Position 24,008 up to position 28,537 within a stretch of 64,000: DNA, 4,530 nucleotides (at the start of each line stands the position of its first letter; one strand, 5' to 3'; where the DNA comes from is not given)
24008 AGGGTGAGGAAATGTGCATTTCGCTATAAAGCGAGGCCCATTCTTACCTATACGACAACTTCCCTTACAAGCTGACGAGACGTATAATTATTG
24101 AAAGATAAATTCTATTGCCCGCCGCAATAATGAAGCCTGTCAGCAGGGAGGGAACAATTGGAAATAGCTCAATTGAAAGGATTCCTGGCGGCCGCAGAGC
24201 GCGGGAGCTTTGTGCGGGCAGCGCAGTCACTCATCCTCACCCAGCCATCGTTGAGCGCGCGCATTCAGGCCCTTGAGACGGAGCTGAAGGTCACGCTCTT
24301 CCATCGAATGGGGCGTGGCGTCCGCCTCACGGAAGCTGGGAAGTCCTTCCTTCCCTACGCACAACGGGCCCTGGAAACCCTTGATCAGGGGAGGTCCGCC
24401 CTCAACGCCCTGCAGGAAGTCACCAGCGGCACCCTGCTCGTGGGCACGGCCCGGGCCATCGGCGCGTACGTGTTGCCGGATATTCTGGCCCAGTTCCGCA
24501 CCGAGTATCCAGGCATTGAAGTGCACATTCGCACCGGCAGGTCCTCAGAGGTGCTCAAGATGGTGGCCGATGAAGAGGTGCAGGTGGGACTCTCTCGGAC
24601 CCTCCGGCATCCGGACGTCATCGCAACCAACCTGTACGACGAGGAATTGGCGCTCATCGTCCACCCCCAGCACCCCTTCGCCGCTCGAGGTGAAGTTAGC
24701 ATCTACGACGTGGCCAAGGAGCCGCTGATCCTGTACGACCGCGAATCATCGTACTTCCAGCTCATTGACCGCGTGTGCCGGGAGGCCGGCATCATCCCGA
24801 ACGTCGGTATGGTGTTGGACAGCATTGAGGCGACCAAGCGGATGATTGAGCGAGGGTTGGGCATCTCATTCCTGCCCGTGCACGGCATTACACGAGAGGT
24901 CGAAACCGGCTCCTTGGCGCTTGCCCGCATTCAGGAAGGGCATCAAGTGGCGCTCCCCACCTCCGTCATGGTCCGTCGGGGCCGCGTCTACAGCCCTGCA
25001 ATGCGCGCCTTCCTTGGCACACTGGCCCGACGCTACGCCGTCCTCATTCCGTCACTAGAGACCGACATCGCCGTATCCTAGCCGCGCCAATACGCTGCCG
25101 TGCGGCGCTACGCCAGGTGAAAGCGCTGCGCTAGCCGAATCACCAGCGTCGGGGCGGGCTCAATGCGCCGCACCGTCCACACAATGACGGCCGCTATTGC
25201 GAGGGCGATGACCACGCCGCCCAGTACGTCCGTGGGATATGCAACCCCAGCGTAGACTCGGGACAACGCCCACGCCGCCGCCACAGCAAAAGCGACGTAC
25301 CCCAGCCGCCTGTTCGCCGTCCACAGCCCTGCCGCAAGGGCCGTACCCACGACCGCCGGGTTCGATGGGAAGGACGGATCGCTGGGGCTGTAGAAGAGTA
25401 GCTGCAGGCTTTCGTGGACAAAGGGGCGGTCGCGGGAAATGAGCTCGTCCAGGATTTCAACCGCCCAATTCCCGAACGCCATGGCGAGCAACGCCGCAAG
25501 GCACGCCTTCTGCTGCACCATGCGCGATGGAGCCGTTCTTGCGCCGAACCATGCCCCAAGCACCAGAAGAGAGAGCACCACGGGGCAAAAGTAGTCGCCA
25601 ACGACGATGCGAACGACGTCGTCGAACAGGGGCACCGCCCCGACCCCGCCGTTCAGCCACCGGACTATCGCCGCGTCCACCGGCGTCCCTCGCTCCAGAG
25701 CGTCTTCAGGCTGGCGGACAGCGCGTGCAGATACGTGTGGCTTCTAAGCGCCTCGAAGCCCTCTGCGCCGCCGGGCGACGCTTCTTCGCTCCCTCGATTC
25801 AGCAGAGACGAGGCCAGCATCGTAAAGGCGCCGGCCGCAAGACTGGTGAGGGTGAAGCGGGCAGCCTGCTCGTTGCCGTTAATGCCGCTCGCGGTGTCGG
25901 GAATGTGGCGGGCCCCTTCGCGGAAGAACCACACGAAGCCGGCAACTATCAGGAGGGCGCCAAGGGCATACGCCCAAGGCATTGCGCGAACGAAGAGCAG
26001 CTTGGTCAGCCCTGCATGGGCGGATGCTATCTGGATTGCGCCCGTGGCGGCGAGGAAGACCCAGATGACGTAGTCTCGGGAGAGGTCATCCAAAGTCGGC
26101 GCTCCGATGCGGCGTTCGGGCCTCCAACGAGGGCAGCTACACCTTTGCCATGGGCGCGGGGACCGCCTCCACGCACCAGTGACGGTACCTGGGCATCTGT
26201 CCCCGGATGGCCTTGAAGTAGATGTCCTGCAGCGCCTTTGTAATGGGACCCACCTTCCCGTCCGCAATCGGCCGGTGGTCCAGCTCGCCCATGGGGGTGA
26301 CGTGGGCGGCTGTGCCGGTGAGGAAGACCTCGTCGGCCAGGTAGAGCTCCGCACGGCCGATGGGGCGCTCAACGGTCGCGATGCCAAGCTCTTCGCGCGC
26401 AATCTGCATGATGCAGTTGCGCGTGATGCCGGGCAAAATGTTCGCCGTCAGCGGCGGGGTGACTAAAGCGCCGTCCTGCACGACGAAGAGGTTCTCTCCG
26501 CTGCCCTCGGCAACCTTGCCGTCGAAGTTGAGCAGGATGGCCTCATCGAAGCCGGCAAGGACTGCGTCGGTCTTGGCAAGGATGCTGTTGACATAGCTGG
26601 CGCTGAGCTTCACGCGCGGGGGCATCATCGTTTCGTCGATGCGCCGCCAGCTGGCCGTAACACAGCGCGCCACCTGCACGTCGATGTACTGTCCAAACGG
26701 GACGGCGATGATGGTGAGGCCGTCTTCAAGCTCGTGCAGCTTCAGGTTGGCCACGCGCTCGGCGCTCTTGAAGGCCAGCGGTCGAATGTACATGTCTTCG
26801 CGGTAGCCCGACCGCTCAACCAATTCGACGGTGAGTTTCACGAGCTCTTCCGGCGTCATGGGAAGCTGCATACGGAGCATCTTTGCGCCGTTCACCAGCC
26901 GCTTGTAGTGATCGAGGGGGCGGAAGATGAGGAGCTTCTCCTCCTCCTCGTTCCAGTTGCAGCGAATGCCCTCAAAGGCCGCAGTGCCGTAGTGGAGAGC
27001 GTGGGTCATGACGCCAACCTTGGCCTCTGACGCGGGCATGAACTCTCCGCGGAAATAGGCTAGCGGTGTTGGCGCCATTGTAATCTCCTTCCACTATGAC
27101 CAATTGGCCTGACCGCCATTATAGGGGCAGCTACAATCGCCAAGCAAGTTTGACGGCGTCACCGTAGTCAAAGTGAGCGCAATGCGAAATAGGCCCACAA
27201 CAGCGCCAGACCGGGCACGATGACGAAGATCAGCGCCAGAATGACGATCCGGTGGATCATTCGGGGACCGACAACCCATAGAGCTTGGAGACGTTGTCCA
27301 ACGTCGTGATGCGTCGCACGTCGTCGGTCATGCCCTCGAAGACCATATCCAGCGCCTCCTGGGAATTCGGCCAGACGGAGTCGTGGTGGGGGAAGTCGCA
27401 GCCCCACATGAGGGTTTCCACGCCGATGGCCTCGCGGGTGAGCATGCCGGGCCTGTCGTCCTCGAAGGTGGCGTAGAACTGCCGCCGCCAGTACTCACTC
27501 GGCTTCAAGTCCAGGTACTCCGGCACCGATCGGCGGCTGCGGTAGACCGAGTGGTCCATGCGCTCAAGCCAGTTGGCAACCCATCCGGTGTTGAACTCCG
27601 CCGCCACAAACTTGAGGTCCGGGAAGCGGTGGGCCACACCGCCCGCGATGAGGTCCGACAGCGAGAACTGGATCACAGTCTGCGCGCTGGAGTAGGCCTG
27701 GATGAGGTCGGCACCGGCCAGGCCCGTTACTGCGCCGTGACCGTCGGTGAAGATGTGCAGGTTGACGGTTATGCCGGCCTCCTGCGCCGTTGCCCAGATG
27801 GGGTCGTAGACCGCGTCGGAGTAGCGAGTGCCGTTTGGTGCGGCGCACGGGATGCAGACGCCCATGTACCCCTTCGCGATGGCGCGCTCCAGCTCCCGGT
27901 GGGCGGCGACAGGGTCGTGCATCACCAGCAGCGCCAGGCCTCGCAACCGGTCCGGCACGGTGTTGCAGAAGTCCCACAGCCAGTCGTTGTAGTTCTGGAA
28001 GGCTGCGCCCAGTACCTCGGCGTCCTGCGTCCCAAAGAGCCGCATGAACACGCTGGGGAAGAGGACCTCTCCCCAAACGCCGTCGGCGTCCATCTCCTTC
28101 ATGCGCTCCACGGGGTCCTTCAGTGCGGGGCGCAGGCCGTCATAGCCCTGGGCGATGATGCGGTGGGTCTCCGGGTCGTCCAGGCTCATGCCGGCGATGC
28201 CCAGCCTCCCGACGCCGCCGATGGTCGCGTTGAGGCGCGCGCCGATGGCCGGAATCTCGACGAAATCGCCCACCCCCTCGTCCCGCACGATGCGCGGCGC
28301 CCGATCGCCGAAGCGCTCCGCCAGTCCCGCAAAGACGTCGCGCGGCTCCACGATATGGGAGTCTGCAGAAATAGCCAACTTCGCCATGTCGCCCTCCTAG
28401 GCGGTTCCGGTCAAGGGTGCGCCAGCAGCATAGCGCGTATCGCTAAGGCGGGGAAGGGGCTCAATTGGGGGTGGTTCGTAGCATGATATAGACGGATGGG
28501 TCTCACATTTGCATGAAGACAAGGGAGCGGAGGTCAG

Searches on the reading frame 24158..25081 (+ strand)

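Call 89: search_protein_families(library=pfam, proteins=[window:24158-25081:+], max_evalue=0.00001)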
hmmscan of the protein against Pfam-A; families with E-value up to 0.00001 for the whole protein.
window:24158-25081:+ (307 aa): 2 families
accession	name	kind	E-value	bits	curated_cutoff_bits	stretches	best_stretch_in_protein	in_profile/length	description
PF03466.25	LysR_substrate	-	1.4e-51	175.3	28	1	88-292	3-207/209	LysR substrate binding domain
PF00126.33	HTH_1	-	9.2e-21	74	26.6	1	4-62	2-60/60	Bacterial regulatory helix-turn-helix protein, lysR family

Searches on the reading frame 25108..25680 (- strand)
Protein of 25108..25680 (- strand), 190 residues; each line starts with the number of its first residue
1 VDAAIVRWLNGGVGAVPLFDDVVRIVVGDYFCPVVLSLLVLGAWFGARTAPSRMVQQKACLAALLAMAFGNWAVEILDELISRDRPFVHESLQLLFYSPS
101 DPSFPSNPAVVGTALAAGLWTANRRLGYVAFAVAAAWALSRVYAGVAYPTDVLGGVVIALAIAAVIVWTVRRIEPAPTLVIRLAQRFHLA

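Call 90: search_protein_families(library=pfam, proteins=[window:25108-25680:-], max_evalue=0.00001)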
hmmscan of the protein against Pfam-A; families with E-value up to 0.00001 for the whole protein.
window:25108-25680:- (190 aa): 1 family
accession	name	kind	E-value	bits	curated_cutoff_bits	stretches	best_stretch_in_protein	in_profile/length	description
PF01569.27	PAP2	-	1.7e-16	60.6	27.2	1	61-172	3-127/130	PAP2 superfamily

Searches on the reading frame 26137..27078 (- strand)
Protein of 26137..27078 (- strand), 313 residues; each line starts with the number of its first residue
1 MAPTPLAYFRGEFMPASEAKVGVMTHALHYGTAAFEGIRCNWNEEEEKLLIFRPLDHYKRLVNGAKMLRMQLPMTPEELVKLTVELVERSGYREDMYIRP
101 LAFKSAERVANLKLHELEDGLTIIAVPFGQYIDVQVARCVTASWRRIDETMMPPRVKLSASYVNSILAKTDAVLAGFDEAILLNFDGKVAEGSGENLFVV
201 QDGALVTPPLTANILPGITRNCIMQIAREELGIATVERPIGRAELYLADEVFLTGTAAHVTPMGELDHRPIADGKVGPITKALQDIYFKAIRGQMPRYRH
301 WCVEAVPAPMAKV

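Call 90: search_protein_families(library=pfam, proteins=[window:26137-27078:-], max_evalue=0.00001)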
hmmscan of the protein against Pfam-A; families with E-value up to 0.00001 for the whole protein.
window:26137-27078:- (313 aa): 1 family
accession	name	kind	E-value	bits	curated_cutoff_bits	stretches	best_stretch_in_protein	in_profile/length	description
PF01063.24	Aminotran_4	-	8.7e-44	150.4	28.5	1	34-263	2-220/223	Amino-transferase class IV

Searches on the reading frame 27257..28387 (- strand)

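Call 90: search_protein_families(library=pfam, proteins=[window:27257-28387:-], max_evalue=0.00001)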
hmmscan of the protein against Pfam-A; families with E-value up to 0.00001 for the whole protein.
window:27257-28387:- (376 aa): 1 family
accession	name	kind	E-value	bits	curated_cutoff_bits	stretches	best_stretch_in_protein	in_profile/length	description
PF04909.20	Amidohydro_2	-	1.1e-25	91.5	26.4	1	115-372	47-289/289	Amidohydrolase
